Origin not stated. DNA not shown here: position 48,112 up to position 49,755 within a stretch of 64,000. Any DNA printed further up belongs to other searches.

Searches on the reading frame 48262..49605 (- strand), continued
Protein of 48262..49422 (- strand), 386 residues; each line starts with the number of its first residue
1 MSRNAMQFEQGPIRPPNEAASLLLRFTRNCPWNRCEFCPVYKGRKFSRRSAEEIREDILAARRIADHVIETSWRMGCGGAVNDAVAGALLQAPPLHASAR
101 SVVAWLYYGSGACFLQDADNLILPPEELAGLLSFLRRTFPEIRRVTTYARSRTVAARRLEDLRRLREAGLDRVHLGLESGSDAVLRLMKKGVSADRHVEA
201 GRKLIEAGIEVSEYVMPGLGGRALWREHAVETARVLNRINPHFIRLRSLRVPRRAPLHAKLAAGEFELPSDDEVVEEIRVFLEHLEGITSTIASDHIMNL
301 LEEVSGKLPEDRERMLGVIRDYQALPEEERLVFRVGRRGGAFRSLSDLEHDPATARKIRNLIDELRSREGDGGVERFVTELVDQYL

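Call 18: find_encoding_contigs(protein=P0001, flank=10000, max_places=2)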
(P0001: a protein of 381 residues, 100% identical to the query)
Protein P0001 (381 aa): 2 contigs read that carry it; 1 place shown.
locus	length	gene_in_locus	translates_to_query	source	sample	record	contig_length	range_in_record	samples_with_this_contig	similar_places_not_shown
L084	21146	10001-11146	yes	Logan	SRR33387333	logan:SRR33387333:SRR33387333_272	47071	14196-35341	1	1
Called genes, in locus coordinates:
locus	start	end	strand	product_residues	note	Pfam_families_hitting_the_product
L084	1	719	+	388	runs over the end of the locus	PF04188:Mannosyl_trans2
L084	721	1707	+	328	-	PF13641:Glyco_tranf_2_3 (weak), PF00535:Glycos_transf_2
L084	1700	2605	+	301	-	PF04794:YdjC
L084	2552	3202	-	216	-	PF13489:Methyltransf_23, PF13847:Methyltransf_31 (weak), PF08241:Methyltransf_11, PF08242:Methyltransf_12, PF13649:Methyltransf_25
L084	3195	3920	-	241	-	PF13489:Methyltransf_23, PF08241:Methyltransf_11, PF08242:Methyltransf_12, PF13649:Methyltransf_25, PF13847:Methyltransf_31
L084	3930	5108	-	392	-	PF00266:Aminotran_5, PF01053:Cys_Met_Meta_PP (faint), PF01041:DegT_DnrJ_EryC1 (weak)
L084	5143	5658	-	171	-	PF01592:NifU_N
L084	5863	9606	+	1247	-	PF13116:YhdP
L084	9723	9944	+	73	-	-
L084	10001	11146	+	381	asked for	PF04055:Radical_SAM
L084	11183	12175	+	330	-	PF00108:Thiolase_N (faint), PF08545:ACP_syn_III, PF08541:ACP_syn_III_C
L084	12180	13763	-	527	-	PF03023:MurJ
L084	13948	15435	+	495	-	PF01066:CDP-OH_P_transf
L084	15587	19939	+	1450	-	PF01869:BcrAD_BadFG, PF09989:DUF2229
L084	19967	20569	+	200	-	PF00881:Nitroreductase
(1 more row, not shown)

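Call 27: search_protein_representatives(protein=window:48262-49422:-)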
Query: 386 residues. Proteins with E-value up to 0.001 (for the whole library): 4030; up to 1e-10: 2007; up to 1e-30: 425. The best 150 are listed.
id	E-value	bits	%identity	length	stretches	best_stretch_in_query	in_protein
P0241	1.5e-160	551.0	63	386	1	5-386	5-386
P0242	8.1e-118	410.4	51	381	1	7-367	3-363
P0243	2.3e-114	399.0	49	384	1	7-386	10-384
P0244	1.5e-108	379.9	49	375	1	6-367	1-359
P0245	1.8e-106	373.1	53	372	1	6-370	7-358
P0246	2.7e-106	372.5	46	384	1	1-379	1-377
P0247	1.2e-103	363.7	49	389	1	8-365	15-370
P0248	1.3e-102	360.3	46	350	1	37-386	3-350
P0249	3.2e-102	359.1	48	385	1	7-383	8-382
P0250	2.5e-100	352.8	47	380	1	8-359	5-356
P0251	7.7e-99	347.9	51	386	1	7-356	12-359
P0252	1.0e-98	347.5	51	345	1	40-386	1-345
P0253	2.0e-93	330.1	46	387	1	9-363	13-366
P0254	2.2e-92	326.7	43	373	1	7-386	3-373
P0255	2.8e-92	326.3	46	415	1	6-352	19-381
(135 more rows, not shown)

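Call 36: find_homologous_proteins(query=A2, max_evalue=1e-20)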
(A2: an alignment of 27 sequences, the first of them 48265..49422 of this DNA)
Query A2 (27 sequences) (386 aa, profile of the alignment): 7988 proteins with E <= 1e-20 among 8000 candidates; the best 120 are listed.
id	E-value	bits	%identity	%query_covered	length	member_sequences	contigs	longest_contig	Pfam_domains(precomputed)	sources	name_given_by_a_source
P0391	1.1e-156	540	63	100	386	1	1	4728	PF04055.28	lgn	-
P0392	3.7e-156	538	61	98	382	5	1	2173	PF04055.28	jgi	-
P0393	8.6e-156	537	61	98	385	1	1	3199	PF04055.28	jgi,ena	-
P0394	2.4e-155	535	64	99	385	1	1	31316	PF04055.28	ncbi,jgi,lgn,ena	-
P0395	5.0e-155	534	63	100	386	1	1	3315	PF04055.28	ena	-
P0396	7.1e-155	534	65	98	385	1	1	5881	PF04055.28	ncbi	-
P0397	1.0e-154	533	63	100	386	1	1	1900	PF04055.28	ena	-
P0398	1.5e-154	533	63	100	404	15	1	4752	PF04055.28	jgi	-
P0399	2.0e-154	532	54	99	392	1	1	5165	PF16199.11,PF04055.28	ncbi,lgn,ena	-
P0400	2.1e-154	532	65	98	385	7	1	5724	PF04055.28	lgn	-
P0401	2.4e-154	532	62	100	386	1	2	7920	PF04055.28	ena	-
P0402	3.5e-154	531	60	98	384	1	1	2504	PF04055.28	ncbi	-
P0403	7.5e-154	530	62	100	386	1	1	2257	PF04055.28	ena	-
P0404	7.9e-154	530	59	98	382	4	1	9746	PF04055.28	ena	-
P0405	1.7e-153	529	61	98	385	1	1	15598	PF04055.28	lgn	-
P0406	1.9e-153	529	63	99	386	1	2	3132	PF04055.28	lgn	-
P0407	2.5e-153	529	63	99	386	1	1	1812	PF04055.28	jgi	jgi:biotin synthase-like enzyme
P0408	2.5e-153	529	60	100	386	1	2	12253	PF04055.28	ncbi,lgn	-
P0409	2.6e-153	529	62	100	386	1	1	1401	PF04055.28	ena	-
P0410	2.9e-153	528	51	99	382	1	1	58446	PF16199.11,PF04055.28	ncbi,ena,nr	ncbi:MAG TPA: radical SAM protein [Syntrophales bacterium]|nr:radical SAM protein [Syntrophales bact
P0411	4.1e-153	528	55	99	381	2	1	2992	PF04055.28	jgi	-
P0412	4.5e-153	528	64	99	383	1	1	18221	PF04055.28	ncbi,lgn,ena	-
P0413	4.5e-153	528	61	100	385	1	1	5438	PF04055.28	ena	-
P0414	5.1e-153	528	60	99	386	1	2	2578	PF04055.28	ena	-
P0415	6.0e-153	527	64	100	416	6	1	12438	PF04055.28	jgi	-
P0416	6.5e-153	527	65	100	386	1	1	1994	PF04055.28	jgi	-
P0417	6.9e-153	527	62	100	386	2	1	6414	PF04055.28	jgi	-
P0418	8.2e-153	527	62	99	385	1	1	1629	PF04055.28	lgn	-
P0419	9.0e-153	527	61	100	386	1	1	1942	PF04055.28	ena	-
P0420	9.2e-153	527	51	99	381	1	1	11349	PF04055.28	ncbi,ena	-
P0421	9.3e-153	527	60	100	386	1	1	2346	PF04055.28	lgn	-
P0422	9.5e-153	527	60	100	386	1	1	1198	PF04055.28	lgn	-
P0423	9.5e-153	527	51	99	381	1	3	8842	PF04055.28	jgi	-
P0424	9.5e-153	527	60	100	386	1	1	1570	PF04055.28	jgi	jgi:radical SAM superfamily enzyme YgiQ (UPF0313 family)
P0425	9.8e-153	527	60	100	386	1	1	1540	PF04055.28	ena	-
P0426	1.0e-152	527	60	100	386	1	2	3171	PF04055.28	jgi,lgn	jgi:radical SAM superfamily enzyme YgiQ (UPF0313 family)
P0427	1.1e-152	527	60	100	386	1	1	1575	PF04055.28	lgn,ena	-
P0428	1.1e-152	526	62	100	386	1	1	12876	PF04055.28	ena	-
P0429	1.1e-152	526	60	100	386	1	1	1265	PF04055.28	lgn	-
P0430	1.1e-152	526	64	100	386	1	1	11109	PF04055.28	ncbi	-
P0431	1.3e-152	526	62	100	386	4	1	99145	PF04055.28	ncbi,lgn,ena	-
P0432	1.4e-152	526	61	100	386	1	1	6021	PF04055.28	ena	-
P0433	1.4e-152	526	60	100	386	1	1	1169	PF04055.28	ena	-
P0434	1.5e-152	526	62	100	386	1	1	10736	PF04055.28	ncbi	-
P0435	1.5e-152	526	63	98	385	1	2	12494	PF04055.28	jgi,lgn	jgi:hypothetical protein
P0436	1.5e-152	526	50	98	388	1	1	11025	PF04055.28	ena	-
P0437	1.5e-152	526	61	100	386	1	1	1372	PF04055.28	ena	-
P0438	1.7e-152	526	-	-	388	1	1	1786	PF04055.28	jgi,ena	-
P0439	1.7e-152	526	60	100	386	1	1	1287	PF04055.28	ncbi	-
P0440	1.9e-152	526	63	100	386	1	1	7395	PF04055.28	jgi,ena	-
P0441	2.0e-152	526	61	100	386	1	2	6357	PF04055.28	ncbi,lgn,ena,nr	ncbi:MAG: radical SAM protein [Desulfobacterales bacterium]|nr:radical SAM protein [Desulfobacterale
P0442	2.0e-152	526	63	99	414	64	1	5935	PF04055.28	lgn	-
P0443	2.1e-152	526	60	100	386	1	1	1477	PF04055.28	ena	-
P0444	2.3e-152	525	62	99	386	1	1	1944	PF04055.28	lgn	-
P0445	2.3e-152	525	62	100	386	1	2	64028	PF04055.28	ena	-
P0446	2.3e-152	525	51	98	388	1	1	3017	PF04055.28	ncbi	-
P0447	2.5e-152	525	62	100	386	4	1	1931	PF04055.28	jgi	jgi:radical SAM superfamily enzyme YgiQ (UPF0313 family)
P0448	2.5e-152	525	61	100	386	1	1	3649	PF04055.28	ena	-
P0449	2.6e-152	525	62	100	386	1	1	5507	PF04055.28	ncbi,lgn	-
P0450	2.6e-152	525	61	99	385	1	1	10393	PF04055.28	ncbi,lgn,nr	ncbi:MAG: radical SAM protein [Thermodesulfobacteriota bacterium]|nr:radical SAM protein [Thermodesu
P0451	2.6e-152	525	63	100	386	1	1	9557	PF04055.28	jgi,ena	-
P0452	2.6e-152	525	-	-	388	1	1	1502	PF04055.28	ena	-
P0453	2.7e-152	525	63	100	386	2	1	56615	PF04055.28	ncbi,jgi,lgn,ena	-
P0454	2.9e-152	525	63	100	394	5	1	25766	PF04055.28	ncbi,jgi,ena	-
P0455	3.3e-152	525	55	99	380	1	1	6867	PF04055.28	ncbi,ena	-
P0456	3.4e-152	525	51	98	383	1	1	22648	PF04055.28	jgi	jgi:radical SAM superfamily enzyme YgiQ (UPF0313 family)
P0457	3.6e-152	525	61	100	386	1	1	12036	PF04055.28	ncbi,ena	-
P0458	3.7e-152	525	63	100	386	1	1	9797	PF04055.28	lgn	-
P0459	3.9e-152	525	63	100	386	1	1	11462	PF04055.28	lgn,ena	-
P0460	3.9e-152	525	62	100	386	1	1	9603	PF04055.28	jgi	jgi:hypothetical protein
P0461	3.9e-152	525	62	100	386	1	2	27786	PF04055.28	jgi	jgi:hypothetical protein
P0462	4.0e-152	525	63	100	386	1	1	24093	PF04055.28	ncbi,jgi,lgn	-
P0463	4.2e-152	525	57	89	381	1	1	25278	PF04055.28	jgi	jgi:radical SAM superfamily enzyme YgiQ (UPF0313 family)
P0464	4.2e-152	525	61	100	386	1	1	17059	PF04055.28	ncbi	-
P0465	4.4e-152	524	62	99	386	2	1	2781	PF04055.28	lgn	-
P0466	4.5e-152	524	65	100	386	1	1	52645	PF04055.28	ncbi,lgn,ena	-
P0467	4.6e-152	524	61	98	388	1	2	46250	PF04055.28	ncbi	ncbi:MAG: radical SAM protein [Desulfatiglandaceae bacterium]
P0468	4.6e-152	524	49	98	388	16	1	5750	PF04055.28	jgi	-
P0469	4.8e-152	524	60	100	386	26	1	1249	PF04055.28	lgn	-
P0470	4.9e-152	524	51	98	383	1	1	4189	PF04055.28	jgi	jgi:radical SAM superfamily enzyme YgiQ (UPF0313 family)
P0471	5.8e-152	524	-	-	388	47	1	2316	PF04055.28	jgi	jgi:hypothetical protein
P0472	6.0e-152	524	64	98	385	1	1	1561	PF04055.28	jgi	jgi:radical SAM superfamily enzyme YgiQ (UPF0313 family)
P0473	6.0e-152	524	64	99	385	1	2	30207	PF04055.28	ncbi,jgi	jgi:biotin synthase-like enzyme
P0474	6.0e-152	524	61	98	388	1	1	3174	PF04055.28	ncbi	-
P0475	6.0e-152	524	61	99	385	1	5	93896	PF04055.28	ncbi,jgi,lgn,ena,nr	ncbi:MAG: radical SAM protein [Deltaproteobacteria bacterium]|nr:MAG: radical SAM protein [Deltaprot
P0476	6.2e-152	524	61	100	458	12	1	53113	PF04055.28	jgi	-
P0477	6.2e-152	524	55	99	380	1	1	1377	PF04055.28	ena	-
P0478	6.3e-152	524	61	100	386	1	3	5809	PF04055.28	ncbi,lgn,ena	-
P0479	6.4e-152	524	52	98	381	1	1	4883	PF04055.28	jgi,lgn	-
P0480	6.5e-152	524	60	99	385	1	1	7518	PF04055.28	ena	-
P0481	6.6e-152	524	62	98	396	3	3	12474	PF04055.28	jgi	jgi:hypothetical protein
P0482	6.9e-152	524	61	99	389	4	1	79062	PF04055.28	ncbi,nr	ncbi:MAG: radical SAM protein [Desulfatiglans sp.]|nr:radical SAM protein [Desulfatiglans sp.]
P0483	7.4e-152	524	52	98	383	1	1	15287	PF04055.28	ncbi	-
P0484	7.4e-152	524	65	98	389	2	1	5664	PF04055.28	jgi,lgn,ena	-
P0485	7.5e-152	524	61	99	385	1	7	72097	PF04055.28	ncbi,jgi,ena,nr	ncbi:MAG: radical SAM protein [Deltaproteobacteria bacterium]|nr:radical SAM protein [Deltaproteobac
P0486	7.5e-152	524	61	100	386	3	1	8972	PF04055.28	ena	-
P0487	7.6e-152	524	63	99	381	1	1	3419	PF04055.28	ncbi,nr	ncbi:MAG: radical SAM protein [Deltaproteobacteria bacterium]|nr:MAG: radical SAM protein [Deltaprot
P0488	8.0e-152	524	61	100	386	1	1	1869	PF04055.28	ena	-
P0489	8.2e-152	524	64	98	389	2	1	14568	PF04055.28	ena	-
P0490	8.3e-152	524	57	89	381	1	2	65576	PF04055.28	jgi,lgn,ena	-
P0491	8.7e-152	524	57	100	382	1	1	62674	PF04055.28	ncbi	-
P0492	9.0e-152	523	51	98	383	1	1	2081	PF04055.28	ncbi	-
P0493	9.2e-152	523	63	100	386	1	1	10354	PF04055.28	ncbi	-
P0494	9.4e-152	523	61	99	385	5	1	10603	PF04055.28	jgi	jgi:radical SAM superfamily enzyme YgiQ (UPF0313 family)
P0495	9.4e-152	523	61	99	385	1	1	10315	PF04055.28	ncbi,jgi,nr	ncbi:MAG: radical SAM protein [Deltaproteobacteria bacterium]|nr:radical SAM protein [Deltaproteobac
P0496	9.5e-152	523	62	100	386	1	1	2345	PF04055.28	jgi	jgi:radical SAM superfamily enzyme YgiQ (UPF0313 family)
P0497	9.8e-152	523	63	100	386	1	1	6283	PF04055.28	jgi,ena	-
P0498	9.9e-152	523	51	98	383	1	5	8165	PF04055.28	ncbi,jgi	jgi:radical SAM superfamily enzyme YgiQ (UPF0313 family)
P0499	9.9e-152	523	57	89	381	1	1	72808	PF04055.28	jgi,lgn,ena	-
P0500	1.0e-151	523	61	100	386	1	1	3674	PF04055.28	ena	-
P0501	1.0e-151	523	63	98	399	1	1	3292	PF04055.28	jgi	jgi:biotin synthase-like enzyme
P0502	1.1e-151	523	64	100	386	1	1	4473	PF04055.28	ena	-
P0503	1.1e-151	523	61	100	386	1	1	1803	PF04055.28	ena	-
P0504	1.1e-151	523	63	99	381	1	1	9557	PF04055.28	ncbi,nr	ncbi:MAG: radical SAM protein [Deltaproteobacteria bacterium]|nr:MAG: radical SAM protein [Deltaprot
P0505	1.1e-151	523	63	98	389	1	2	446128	PF04055.28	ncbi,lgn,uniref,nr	ncbi:radical SAM protein [Desulfatirhabdium butyrativorans]|uniref:radical SAM protein n=1 Tax=Desul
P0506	1.2e-151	523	61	100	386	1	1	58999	PF04055.28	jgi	jgi:hypothetical protein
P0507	1.2e-151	523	64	98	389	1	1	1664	PF04055.28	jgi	-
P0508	1.2e-151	523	51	99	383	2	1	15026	PF04055.28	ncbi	-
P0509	1.2e-151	523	54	99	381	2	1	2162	PF16199.11,PF04055.28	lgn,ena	-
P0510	1.2e-151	523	61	100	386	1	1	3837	PF04055.28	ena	-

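Call 37: find_encoding_contigs(protein=P0505, flank=7000, max_places=1)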
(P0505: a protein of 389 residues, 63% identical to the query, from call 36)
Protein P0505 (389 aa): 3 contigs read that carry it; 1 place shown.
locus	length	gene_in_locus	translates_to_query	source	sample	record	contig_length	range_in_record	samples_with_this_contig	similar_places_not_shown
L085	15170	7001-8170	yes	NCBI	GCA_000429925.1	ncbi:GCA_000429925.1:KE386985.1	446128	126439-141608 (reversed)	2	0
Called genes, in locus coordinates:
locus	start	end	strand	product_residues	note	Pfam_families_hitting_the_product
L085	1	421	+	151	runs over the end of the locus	PF12953:DUF3842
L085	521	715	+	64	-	PF10133:CooT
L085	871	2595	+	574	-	PF02401:LYTB, PF01040:UbiA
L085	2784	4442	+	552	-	PF07931:CPT (faint), PF13238:AAA_18 (weak), PF13671:AAA_33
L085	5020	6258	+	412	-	PF20511:PMI_typeI_cat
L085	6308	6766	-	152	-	-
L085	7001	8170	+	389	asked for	PF04055:Radical_SAM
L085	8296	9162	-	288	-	PF01557:FAA_hydrolase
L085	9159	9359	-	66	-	-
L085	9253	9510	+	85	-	-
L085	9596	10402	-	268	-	PF02405:MlaE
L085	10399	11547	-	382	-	PF13439:Glyco_transf_4, PF13579:Glyco_trans_4_4 (weak), PF00534:Glycos_transf_1, PF13692:Glyco_trans_1_4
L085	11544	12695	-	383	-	PF10111:Glyco_tranf_2_2 (weak), PF13641:Glyco_tranf_2_3, PF00535:Glycos_transf_2, PF13632:Glyco_trans_2_3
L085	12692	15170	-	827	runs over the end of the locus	PF00343:Phosphorylase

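Call 38: find_encoding_contigs(protein=P0410, flank=7000, max_places=1)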
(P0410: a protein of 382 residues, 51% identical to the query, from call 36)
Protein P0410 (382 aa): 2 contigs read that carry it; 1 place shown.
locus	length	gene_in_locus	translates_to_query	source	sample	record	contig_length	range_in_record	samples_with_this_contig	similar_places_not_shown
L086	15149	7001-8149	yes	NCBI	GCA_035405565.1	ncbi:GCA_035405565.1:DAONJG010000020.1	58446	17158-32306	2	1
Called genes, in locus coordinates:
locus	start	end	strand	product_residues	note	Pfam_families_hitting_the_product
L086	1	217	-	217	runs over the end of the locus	PF01135:PCMT, PF00398:RrnaAD (weak)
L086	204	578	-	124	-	-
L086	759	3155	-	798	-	PF02901:PFL-like, PF01228:Gly_radical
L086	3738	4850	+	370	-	PF13271:DUF4062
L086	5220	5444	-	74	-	-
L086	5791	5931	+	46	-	-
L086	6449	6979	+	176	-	PF01661:Macro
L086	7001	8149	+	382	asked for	PF16199:Radical_SAM_C (faint), PF04055:Radical_SAM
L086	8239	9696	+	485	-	PF00289:Biotin_carb_N, PF02786:CPSase_L_D2, PF07478:Dala_Dala_lig_C, PF02785:Biotin_carb_C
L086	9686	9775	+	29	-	-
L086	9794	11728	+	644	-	PF02436:PYC_OADA, PF00364:Biotin_lipoyl, PF25973:BSH_CzcB (faint), PF25984:BSH_YknX (faint)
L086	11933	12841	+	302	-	PF01551:Peptidase_M23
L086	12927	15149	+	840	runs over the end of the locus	PF07517:SecA_DEAD, PF00270:DEAD (faint), PF01043:SecA_PP_bind, PF21090:P-loop_SecA, PF07516:SecA_SW, PF02810:SEC-C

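Call 39: find_encoding_contigs(protein=P0482, flank=7000, max_places=1)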
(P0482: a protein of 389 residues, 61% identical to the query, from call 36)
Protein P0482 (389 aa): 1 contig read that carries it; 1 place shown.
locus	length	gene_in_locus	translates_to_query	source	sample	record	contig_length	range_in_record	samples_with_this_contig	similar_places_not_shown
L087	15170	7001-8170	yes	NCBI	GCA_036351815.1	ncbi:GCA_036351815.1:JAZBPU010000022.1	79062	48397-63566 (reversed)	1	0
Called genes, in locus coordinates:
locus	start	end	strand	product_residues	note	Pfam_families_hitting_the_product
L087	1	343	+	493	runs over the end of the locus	-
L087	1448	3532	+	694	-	PF13185:GAF_2, PF01590:GAF, PF13492:GAF_3 (weak), PF00989:PAS, PF08448:PAS_4, PF13426:PAS_9, PF02518:HATPase_c, PF00072:Response_reg, +3 more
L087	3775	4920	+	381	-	PF13378:MR_MLE_C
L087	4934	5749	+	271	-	-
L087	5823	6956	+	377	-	PF02746:MR_MLE_N (weak), PF13378:MR_MLE_C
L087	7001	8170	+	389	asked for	PF04055:Radical_SAM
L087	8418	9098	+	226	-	PF13241:NAD_binding_7, PF14824:Sirohm_synth_M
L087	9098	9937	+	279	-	PF01578:Cytochrom_C_asm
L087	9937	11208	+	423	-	PF05201:GlutR_N, PF01488:Shikimate_DH, PF13241:NAD_binding_7 (weak), PF00745:GlutR_dimer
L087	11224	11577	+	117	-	PF02391:MoaE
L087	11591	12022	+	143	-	PF01967:MoaC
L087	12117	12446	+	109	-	PF03091:CutA1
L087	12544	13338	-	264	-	PF00691:OmpA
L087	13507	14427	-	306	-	PF00378:ECH_1, PF16113:ECH_2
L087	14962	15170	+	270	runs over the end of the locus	PF00378:ECH_1, PF16113:ECH_2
